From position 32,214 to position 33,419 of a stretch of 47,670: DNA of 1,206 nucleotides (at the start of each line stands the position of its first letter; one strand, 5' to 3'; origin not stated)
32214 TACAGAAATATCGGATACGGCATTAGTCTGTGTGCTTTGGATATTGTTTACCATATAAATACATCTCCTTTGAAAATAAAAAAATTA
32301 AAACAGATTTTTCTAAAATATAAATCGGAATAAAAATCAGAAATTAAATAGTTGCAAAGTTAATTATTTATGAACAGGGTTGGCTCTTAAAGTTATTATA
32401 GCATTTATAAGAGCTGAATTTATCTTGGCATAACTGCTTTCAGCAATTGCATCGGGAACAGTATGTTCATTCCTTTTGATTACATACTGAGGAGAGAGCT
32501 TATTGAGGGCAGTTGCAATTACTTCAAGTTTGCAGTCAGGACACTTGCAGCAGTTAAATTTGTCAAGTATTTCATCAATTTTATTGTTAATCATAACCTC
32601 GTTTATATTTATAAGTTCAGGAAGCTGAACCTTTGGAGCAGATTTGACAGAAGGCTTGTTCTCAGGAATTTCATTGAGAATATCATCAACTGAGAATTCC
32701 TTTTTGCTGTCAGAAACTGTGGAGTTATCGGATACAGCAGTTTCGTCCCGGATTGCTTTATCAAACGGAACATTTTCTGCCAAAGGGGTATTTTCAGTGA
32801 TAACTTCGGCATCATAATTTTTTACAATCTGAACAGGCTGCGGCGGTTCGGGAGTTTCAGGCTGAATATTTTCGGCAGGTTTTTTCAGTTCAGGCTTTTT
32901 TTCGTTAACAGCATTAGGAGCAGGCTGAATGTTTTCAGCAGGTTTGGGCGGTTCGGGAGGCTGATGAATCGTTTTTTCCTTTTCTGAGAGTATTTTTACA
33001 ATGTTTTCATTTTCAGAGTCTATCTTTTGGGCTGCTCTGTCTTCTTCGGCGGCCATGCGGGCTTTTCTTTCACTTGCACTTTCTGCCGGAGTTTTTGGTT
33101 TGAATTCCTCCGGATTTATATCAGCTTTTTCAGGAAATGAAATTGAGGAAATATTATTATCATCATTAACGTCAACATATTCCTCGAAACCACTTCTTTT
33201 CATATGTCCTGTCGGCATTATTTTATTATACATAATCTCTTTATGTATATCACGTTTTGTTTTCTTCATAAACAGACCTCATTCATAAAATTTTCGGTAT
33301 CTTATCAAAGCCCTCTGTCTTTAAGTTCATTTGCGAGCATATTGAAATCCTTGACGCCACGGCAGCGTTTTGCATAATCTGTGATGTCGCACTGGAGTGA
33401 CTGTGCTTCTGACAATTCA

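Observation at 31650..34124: Orphan ParA - ComFB-domain - acidic protein operon, divergent from flgM, in a flagellar locus that has no flhF/flhG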

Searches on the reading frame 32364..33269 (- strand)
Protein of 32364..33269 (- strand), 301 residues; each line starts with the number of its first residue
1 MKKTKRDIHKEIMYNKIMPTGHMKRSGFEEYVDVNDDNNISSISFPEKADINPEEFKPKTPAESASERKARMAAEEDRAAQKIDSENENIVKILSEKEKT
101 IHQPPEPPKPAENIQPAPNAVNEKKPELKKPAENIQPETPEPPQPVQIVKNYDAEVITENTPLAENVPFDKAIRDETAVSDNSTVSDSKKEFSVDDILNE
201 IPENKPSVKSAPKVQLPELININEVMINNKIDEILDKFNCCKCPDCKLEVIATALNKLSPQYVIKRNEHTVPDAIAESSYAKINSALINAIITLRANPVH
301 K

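Call 4: search_protein_families(library=pfam, proteins=[window:32364-33269:-], max_evalue=0.01)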
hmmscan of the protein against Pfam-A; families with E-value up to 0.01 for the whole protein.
window:32364-33269:- (301 aa): 1 family
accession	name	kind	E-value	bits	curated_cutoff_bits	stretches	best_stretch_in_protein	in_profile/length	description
PF10719.14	ComFB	-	5.4e-13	49.2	25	1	221-298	2-83/83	Late competence development protein ComFB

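Call 7: search_protein_families(library=ncbifam, proteins=[window:32364-33269:-], max_evalue=0.01)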
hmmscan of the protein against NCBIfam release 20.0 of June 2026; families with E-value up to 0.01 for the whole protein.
window:32364-33269:- (301 aa): 2 families
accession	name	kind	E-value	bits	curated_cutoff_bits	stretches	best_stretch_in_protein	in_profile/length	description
NF052654.1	CmpProtComFBBac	equivalog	8.1e-07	29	120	1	219-267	2-51/84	late competence protein ComFB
NF008919.0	PRK12280.1-3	equivalog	0.0086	16.3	150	0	32-100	80-147/157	50S ribosomal protein L23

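Call 10: find_homologous_proteins(query=window:32364-33269:-, max_evalue=0.001)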
Query window:32364-33269:- (301 aa): 9 proteins with E <= 0.001 among 1185 candidates.
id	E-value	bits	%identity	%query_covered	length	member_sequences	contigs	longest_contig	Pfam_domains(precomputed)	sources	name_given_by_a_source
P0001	3.1e-187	639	100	100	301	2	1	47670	PF10719.15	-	-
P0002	3.3e-88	314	58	100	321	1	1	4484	PF10719.15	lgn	-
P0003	3.2e-48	183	45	100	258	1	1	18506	PF10719.15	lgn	-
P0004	7.7e-42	162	38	100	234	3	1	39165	PF10719.15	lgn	-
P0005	3.2e-41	160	64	29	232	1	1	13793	PF10719.15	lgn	-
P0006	3.5e-39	153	49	42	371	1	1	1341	PF10719.15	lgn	-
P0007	9.1e-39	152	43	32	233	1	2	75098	PF10719.15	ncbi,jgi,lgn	jgi:hypothetical protein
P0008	1.3e-37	148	55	32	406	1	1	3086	PF10719.15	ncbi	-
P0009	1.2e-32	132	54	28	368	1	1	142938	PF10719.15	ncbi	-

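Call 20: find_homologous_proteins(query=A1, max_evalue=0.001)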
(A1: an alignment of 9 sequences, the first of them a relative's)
Query A1 (9 sequences) (301 aa, profile of the alignment): 9 proteins with E <= 0.001 among 8000 candidates.
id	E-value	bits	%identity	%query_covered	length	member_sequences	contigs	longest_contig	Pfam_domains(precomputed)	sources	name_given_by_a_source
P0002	6.0e-117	409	58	100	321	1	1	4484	PF10719.15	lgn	-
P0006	1.1e-113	398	49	42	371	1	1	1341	PF10719.15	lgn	-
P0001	1.4e-111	391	100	100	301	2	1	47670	PF10719.15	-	-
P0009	5.3e-111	389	54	28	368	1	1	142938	PF10719.15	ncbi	-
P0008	6.7e-106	372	55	32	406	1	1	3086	PF10719.15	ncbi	-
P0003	9.0e-99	349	45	100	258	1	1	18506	PF10719.15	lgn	-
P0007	9.6e-96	339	43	32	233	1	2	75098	PF10719.15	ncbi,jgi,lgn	jgi:hypothetical protein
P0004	1.1e-93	332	38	100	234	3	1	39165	PF10719.15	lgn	-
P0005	5.5e-93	330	64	29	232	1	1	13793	PF10719.15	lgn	-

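Call 21: find_encoding_contigs(protein=P0004, flank=10000, max_places=1)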
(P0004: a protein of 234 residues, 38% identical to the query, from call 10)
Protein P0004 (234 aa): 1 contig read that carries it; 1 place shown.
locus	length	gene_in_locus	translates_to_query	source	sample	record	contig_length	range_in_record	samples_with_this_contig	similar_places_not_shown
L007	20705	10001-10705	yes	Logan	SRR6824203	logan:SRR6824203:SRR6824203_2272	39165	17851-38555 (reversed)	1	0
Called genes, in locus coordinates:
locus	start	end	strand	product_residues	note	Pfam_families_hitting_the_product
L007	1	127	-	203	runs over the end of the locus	PF04307:YdjM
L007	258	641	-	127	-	PF02561:FliS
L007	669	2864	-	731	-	PF02465:FliD_N, PF07195:FliD_C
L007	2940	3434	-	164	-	-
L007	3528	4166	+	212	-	-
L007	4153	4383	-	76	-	PF02599:CsrA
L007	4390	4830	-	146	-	PF02623:FliW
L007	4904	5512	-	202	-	PF20074:DUF6470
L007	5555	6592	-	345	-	PF00669:Flagellin_N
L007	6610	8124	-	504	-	PF22638:FlgK_D1, PF06429:Flg_bbr_C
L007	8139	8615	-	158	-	PF05130:FlgN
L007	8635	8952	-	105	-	-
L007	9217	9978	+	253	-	PF00142:Fer4_NifH (faint), PF01656:CbiA, PF02374:ArsA_ATPase, PF06564:CBP_BcsQ, PF09140:MipZ (weak), PF10609:ParA, PF13614:AAA_31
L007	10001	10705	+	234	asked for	PF10719:ComFB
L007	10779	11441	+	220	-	-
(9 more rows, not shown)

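Call 22: find_encoding_contigs(protein=P0003, flank=10000, max_places=1)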
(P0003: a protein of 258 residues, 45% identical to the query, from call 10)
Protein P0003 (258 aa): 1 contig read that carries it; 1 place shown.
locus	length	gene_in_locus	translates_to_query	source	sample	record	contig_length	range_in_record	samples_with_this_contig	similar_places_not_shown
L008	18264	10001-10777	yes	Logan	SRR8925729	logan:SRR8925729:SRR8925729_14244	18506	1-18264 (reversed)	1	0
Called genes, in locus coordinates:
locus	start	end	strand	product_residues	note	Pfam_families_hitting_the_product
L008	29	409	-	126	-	PF02561:FliS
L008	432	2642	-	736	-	PF02465:FliD_N, PF07195:FliD_C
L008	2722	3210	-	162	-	-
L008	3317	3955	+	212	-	-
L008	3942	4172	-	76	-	PF02599:CsrA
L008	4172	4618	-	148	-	PF02623:FliW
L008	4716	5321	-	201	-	PF20074:DUF6470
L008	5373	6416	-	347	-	PF00669:Flagellin_N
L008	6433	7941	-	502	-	PF22638:FlgK_D1, PF06429:Flg_bbr_C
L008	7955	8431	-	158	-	PF05130:FlgN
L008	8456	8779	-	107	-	PF04316:FlgM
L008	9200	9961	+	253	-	PF01656:CbiA, PF02374:ArsA_ATPase, PF06564:CBP_BcsQ, PF09140:MipZ (faint), PF10609:ParA (weak), PF13614:AAA_31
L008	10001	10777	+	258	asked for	PF10719:ComFB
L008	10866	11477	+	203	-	-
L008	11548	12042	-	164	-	-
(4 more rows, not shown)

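Call 32: search_solved_structures(query=window:32364-33269:-, max_evalue=10, show_alignments=3)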
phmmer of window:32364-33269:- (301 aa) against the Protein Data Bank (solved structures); distinct sequences matched with E-value up to 10: 3.
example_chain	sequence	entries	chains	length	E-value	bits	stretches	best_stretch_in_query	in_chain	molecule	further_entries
4wai_A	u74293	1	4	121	7e-05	25.8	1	218-265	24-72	ComF operon protein 2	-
6axd_A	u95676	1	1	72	0.11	15.3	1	9-71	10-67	DNA repair protein REV1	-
9cfs_A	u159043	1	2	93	0.23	14.3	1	68-136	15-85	Long regulatory protein rop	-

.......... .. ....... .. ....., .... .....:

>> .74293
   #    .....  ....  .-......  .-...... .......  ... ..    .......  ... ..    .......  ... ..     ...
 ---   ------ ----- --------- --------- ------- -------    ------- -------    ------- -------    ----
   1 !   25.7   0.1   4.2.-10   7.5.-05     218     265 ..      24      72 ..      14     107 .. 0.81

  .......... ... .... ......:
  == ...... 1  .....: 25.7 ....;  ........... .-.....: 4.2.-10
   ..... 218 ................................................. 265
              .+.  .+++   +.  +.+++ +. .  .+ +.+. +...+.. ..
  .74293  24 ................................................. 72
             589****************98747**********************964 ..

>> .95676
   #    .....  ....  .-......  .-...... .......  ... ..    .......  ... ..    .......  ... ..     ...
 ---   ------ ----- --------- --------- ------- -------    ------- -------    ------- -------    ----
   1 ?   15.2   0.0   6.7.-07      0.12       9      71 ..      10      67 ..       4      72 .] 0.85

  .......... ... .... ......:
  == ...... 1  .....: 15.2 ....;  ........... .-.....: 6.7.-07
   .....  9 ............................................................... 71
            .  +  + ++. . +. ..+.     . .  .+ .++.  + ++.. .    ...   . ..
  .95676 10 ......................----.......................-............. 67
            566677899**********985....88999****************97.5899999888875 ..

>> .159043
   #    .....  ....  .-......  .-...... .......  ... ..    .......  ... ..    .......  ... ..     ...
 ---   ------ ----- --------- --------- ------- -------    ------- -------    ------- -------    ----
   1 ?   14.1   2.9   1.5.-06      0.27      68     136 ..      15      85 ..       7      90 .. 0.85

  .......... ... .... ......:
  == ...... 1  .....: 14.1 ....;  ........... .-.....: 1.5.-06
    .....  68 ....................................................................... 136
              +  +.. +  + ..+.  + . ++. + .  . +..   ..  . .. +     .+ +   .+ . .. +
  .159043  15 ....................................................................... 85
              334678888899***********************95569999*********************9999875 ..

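Call 68: predict_structure(alignment_id=A1)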
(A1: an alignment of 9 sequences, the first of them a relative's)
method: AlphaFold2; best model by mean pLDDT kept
length: 301 residues; sequences in the alignment: 9
mean_pLDDT: 61.7   pTM: 0.31
mean pLDDT of the five models: 61.7, 58.4, 58.4, 57.6, 57.1
residues with pLDDT >= 90: 43; 70-90: 81; 50-70: 41; < 50: 136
segments of 3 or more residues with pLDDT < 50: 24-49, 103-193, 198-210
pLDDT, mean of each block of 10 residues (from residue 1): 86 77 44 37 44 51 73 86 85 71 48 39 38 39 40 38 38 35 37 48 45 68 91 90 90 92 74 71 93 82 57
secondary structure, 60 per line:
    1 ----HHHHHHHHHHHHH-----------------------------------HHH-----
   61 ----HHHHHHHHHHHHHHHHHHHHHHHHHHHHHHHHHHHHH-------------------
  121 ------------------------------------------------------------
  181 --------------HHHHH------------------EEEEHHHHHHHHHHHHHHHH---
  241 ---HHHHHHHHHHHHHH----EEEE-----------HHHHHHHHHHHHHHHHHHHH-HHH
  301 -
elements in order: H5-17 H65-101 H195-199 E218-221 H222-237 H244-257 E262-265 H277-296

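Call 69: search_protein_representatives(alignment_id=A1)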
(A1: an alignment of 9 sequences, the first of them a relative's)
Query: 9 sequences, 304 profile positions. Proteins with E-value up to 0.001 (for the whole library): 982; up to 1e-10: 200; up to 1e-30: 6. The best 150 are listed.
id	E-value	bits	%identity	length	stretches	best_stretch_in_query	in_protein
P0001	4.6e-112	391.0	-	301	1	1-304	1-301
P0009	1.7e-111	389.1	-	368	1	1-303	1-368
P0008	2.1e-106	372.4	-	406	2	117-303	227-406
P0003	2.9e-99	349.0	-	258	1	1-304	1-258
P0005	1.8e-93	330.0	-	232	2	176-304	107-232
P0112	3.4e-31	125.4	-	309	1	1-303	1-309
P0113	1.9e-29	119.7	-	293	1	4-303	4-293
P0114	3.3e-28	115.6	-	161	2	183-303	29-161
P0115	6.4e-28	114.7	-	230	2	130-303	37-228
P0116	7.3e-28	114.5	-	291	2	184-303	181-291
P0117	1.7e-27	113.3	-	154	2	215-303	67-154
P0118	3.1e-27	112.4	-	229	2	133-303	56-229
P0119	6.5e-26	108.1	-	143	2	191-303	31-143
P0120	2.6e-25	106.1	-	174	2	222-303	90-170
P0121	4.0e-25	105.5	-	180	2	222-303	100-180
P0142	1.9e-22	96.7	-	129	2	200-303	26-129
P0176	1.3e-18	84.2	-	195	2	221-303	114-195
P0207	7.8e-17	78.3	-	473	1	50-303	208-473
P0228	5.5e-15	72.2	-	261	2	118-303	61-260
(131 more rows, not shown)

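Call 72: find_encoding_contigs(protein=P0207, flank=10000, max_places=2)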
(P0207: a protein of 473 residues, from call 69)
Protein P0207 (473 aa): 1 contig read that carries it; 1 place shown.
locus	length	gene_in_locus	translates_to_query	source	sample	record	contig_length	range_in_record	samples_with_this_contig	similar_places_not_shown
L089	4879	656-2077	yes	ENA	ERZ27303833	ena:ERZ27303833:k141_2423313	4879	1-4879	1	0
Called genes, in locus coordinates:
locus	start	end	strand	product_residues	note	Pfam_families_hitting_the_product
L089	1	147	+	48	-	?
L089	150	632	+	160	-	PF03975:CheD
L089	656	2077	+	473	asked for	PF00142:Fer4_NifH (faint), PF01656:CbiA, PF02374:ArsA_ATPase (weak), PF06564:CBP_BcsQ, PF09140:MipZ (faint), PF10609:ParA, PF13614:AAA_31, PF10719:ComFB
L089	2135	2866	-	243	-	PF00963:Cohesin (weak), PF00404:Dockerin_1 (weak)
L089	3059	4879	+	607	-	?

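Call 73: find_encoding_contigs(protein=P0176, flank=10000, max_places=2)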
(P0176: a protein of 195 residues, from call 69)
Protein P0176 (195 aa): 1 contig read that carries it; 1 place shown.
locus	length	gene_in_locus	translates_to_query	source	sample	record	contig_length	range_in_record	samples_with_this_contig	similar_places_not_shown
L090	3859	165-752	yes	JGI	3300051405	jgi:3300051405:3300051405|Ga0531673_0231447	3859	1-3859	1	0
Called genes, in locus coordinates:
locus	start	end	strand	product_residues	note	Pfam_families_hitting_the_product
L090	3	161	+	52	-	?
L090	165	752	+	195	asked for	PF10719:ComFB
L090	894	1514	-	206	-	-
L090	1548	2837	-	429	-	-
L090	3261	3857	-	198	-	?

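Call 75: find_encoding_contigs(protein=P0228, flank=10000, max_places=2)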
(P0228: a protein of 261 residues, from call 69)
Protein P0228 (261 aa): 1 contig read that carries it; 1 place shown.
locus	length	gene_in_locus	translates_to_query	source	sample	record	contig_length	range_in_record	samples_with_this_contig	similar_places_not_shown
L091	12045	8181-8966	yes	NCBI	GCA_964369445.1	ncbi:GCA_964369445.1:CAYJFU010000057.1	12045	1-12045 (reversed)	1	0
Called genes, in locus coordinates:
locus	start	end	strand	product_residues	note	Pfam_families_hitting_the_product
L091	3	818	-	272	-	?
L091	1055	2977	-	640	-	PF02518:HATPase_c, PF00204:DNA_gyraseB, PF01751:Toprim, PF00986:DNA_gyraseB_C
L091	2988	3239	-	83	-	PF04025:RemA-like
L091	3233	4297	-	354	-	PF02463:SMC_N, PF13175:AAA_15, PF13476:AAA_23, PF13514:AAA_27 (faint)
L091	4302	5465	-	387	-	-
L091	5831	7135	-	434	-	PF11638:DnaA_N (faint), PF00308:Bac_DnaA, PF00004:AAA (weak), PF08299:Bac_DnaA_C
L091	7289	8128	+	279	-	PF00142:Fer4_NifH (faint), PF02374:ArsA_ATPase (weak), PF06564:CBP_BcsQ, PF09140:MipZ, PF10609:ParA (weak), PF13614:AAA_31, PF01656:CbiA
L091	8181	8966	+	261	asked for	PF10719:ComFB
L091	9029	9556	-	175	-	PF07155:ECF-ribofla_trS (weak), PF12822:ECF_trnsprt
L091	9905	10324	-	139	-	PF12953:DUF3842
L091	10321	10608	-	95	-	-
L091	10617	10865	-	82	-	PF06135:IreB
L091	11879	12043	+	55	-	?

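Call 76: find_encoding_contigs(protein=P0142, flank=10000, max_places=2)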
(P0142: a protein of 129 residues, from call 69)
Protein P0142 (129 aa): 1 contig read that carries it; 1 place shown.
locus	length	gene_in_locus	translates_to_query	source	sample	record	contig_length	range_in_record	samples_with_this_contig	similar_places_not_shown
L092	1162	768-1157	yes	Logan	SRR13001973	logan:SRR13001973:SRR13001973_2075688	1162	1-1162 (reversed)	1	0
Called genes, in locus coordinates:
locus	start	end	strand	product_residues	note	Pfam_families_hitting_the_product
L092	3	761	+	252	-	?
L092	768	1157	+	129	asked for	PF10719:ComFB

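Call 79: find_related_loci(query=A4, collection=metagenome_contigs, flank=10000)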
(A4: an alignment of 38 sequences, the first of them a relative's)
Query A4 (154 aa) in metagenome_contigs; peptide patterns used: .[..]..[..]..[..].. (x = any residue, [..] = any of these).
221 stretches matched a pattern; 164 encode a relative of the query (tblastn E <= 1e-3); the best 80 are kept; 80 distinct loci.
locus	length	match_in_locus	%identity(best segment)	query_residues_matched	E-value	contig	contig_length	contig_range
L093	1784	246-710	67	1-154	6e-67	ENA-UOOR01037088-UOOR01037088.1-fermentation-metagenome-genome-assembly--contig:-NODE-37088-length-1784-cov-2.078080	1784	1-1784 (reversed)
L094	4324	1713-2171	45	1-154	8e-35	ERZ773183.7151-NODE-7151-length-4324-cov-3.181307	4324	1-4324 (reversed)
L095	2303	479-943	43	1-154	2e-34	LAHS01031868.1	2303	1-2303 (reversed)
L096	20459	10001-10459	44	1-154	2e-34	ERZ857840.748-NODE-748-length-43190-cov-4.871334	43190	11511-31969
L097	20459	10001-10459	45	1-154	5e-34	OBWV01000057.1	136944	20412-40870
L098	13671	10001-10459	45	1-154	5e-34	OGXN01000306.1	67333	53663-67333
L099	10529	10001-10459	45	1-154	1e-33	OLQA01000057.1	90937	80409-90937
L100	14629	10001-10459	45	1-154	1e-33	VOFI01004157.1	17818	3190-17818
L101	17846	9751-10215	43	1-154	7e-33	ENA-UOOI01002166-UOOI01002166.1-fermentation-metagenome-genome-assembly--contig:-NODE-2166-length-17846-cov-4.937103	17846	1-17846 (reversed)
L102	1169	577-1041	40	1-154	8e-33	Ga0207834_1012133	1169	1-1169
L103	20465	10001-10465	41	1-154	1e-31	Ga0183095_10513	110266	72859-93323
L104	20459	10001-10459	43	1-154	1e-31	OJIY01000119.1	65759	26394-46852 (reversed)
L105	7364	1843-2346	35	1-154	3e-31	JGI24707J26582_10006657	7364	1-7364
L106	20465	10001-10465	39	1-154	4e-31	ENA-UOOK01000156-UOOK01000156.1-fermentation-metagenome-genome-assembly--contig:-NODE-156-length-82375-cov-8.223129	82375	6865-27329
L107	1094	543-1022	40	1-154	7e-32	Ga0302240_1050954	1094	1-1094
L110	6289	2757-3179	44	1-154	3e-30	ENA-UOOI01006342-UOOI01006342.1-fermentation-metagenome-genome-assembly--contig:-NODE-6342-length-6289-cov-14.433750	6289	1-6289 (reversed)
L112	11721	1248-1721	39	3-154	3e-29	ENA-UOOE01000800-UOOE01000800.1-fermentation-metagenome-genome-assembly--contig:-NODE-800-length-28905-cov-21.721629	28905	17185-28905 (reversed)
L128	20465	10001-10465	40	1-154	2e-27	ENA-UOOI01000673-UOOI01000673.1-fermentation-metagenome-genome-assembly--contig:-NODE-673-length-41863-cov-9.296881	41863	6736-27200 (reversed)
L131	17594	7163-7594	39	1-154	4e-27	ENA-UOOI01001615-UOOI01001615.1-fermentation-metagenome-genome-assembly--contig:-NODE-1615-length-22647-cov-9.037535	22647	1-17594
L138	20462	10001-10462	37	2-154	7e-26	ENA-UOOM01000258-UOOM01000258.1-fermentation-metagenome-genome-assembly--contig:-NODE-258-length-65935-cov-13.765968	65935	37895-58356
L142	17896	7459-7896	34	1-154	5e-25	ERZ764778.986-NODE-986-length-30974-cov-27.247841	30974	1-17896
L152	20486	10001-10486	44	1-154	4e-24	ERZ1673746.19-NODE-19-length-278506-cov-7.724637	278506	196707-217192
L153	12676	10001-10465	42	1-154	2e-23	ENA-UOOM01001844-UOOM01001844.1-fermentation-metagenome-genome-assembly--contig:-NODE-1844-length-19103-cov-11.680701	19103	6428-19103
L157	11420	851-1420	32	1-154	5e-23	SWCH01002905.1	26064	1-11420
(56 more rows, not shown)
